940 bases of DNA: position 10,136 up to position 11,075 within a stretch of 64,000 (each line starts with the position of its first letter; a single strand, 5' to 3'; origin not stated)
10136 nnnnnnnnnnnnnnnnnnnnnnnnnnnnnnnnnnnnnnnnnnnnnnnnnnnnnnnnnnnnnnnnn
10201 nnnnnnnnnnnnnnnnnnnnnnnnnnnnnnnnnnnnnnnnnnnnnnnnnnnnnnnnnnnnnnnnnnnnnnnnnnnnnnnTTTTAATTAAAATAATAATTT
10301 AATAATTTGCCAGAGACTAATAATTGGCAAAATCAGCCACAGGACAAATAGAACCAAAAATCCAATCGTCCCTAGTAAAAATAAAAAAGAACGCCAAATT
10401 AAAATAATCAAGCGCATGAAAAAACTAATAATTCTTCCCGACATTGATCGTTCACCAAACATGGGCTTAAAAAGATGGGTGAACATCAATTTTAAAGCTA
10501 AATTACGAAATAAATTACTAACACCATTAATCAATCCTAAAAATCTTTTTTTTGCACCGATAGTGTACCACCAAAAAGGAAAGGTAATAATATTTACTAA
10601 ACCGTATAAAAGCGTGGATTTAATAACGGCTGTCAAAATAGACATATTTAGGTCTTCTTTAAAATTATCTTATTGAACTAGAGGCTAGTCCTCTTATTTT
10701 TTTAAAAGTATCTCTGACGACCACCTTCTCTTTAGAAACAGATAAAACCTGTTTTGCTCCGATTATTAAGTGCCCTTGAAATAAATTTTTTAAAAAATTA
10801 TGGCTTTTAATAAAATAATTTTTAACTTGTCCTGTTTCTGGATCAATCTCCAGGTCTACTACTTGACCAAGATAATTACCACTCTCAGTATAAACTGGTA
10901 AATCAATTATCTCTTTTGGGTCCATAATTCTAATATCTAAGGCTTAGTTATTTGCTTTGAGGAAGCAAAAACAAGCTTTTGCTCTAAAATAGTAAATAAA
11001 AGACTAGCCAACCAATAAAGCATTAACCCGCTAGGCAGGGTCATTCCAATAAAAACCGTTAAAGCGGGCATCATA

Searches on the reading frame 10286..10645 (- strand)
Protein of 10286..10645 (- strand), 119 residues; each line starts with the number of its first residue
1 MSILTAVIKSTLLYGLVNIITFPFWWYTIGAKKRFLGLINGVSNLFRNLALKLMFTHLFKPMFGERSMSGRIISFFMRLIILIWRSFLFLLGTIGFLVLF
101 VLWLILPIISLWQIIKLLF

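Call 31: search_protein_families(library=pfam, proteins=[window:10286-10645:-], max_evalue=10)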
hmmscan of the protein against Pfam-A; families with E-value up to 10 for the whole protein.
window:10286-10645:- (119 aa): 0 families

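Call 57: find_homologous_proteins(query=A6, max_evalue=0.001)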
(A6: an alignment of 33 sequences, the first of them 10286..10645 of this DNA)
Query A6 (33 sequences) (119 aa, profile of the alignment): 1317 proteins with E <= 0.001 among 5570 candidates; the best 120 are listed.
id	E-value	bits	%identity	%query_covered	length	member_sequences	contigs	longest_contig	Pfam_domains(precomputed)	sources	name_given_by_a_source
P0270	9.1e-41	156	40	82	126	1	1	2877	-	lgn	-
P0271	1.3e-39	153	36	91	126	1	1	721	-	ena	-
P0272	2.0e-39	152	37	93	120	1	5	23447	-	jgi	-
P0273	2.1e-39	152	36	82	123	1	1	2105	-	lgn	-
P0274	2.5e-39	152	34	83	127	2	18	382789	-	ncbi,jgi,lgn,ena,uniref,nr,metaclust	ncbi:MAG: hypothetical protein A3J62_04085 [Candidatus Buchananbacteria bacterium RIFCSPHIGHO2_02_FU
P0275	4.3e-39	151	35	82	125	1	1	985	-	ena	-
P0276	4.9e-39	151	43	82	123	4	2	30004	-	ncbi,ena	-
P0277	5.2e-39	151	39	97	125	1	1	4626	-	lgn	-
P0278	6.3e-39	150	39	86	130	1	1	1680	-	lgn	-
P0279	6.6e-39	150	34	97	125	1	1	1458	-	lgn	-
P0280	6.8e-39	150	36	95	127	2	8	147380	-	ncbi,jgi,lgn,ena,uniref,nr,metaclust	ncbi:MAG: hypothetical protein A2744_03190 [Candidatus Buchananbacteria bacterium RIFCSPHIGHO2_01_FU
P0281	8.6e-39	150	46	82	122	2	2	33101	-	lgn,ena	-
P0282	9.7e-39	150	35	92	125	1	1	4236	-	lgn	-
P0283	1.3e-38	149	44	96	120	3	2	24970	-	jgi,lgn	jgi:hypothetical protein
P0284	1.9e-38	149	67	100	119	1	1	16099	-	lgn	-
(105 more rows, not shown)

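Call 66: predict_structure(alignment_id=A7)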
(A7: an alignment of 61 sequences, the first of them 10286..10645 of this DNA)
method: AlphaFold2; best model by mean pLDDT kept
length: 119 residues; sequences in the alignment: 61
mean_pLDDT: 91.7   pTM: 0.70
mean pLDDT of the five models: 91.7, 88.9, 88.4, 87.3, 85.2
residues with pLDDT >= 90: 83; 70-90: 35; 50-70: 1; < 50: 0
segments of 3 or more residues with pLDDT < 50: none
pLDDT, mean of each block of 10 residues (from residue 1): 80 84 90 96 97 93 84 93 97 97 94 93
secondary structure, 60 per line:
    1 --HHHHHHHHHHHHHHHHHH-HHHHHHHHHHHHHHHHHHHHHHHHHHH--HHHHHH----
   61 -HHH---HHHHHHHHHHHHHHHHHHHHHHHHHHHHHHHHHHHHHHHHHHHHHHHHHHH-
elements in order: H3-20 H22-48 H51-56 H68-118

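Call 72: fold_search(model_id=the predicted structure, library=pdb)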
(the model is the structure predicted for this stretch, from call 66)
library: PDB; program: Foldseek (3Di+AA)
matches with E <= 10: 34; with E <= 0.001: 0
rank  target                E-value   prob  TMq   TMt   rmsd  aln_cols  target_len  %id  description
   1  5wkq_A                3.3e+00  0.09  0.27  0.22   8.5       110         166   14  2.10 A resolution structure of IpaB (residues 74-242) from Shigella flexneri (released 2018-05-16)
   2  5wkq_B                3.5e+00  0.10  0.28  0.23   8.6       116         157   14  2.10 A resolution structure of IpaB (residues 74-242) from Shigella flexneri (released 2018-05-16)
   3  3r84_F                4.1e+00  0.09  0.27  0.36   7.2        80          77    9  Structure of the Mediator head subcomplex Med11/22 (released 2011-04-27)
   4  9p6i_A                4.4e+00  0.13  0.29  0.21   6.9        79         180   19  Crystal Structure of the Histidine Kinase VC2136 from Vibrio cholerae serotype O1 (released 2025-08-20)
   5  6msq_A                4.9e+00  0.08  0.22  0.32   7.4        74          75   14  Crystal structure of pRO-2.3 (released 2019-05-08)
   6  3u0c_A                4.9e+00  0.08  0.27  0.23   8.4       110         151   14  Crystal structure of N-terminal region of Type III Secretion First Translocator IpaB (residues 74-224) (released 2012-02-15)
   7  3r84_D                5.2e+00  0.09  0.26  0.34   6.7        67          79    9  Structure of the Mediator head subcomplex Med11/22 (released 2011-04-27)
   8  3r84_N                5.2e+00  0.09  0.25  0.33   6.7        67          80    9  Structure of the Mediator head subcomplex Med11/22 (released 2011-04-27)
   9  2b5u_A                6.2e+00  0.13  0.35  0.12   7.0        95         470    9  Crystal Structure Of Colicin E3 V206C Mutant In Complex With Its Immunity Protein (released 2006-11-07)
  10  2xnd_J                6.2e+00  0.03  0.15  0.23  12.2        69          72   23  Crystal structure of bovine F1-c8 sub-complex of ATP Synthase (released 2010-09-15)
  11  6rfv_B                7.0e+00  0.13  0.34  0.20   4.0        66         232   18  Revisiting pH-gated conformational switch. Complex HK853-RR468 pH 7 (released 2020-02-19)
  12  2iub_F                7.0e+00  0.08  0.35  0.16  20.6       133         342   10  Crystal structure of a divalent metal ion transporter CorA at 2.9 A resolution. (released 2006-08-03)
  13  7ytj_B                7.0e+00  0.04  0.21  0.24  20.8       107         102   16  Cryo-EM structure of VTC complex (released 2023-02-22)
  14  6z1r_L                7.4e+00  0.02  0.14  0.21  12.5        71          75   24  bovine ATP synthase F1-peripheral stalk domain, state 2 (released 2020-09-09)
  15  6j54_K                7.8e+00  0.05  0.20  0.31  10.6        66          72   17  Cryo-EM structure of the mammalian E-state ATP synthase FO section (released 2019-06-26)
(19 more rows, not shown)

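Call 78: search_protein_families(library=padloc, proteins=[window:10286-10645:-], max_evalue=0.001)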
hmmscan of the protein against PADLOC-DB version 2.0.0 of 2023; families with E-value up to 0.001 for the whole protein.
window:10286-10645:- (119 aa): 0 families

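Call 82: search_solved_structures(query=A7, max_evalue=1)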
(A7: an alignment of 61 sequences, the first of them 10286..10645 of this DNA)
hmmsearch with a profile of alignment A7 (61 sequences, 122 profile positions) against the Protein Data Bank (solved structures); distinct sequences matched with E-value up to 1: 0.

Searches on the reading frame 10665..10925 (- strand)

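Call 31: search_protein_families(library=pfam, proteins=[window:10665-10925:-], max_evalue=10)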
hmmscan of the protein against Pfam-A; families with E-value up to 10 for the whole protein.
window:10665-10925:- (86 aa): 2 families
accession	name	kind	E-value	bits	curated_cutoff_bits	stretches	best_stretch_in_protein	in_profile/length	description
PF05239.21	PRC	-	6.7e-11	42.5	21.2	1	4-72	7-73/78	PRC-barrel domain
PF21852.1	DUF6911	-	0.13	12.5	24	1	7-52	54-97/128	Family of unknown function (DUF6911)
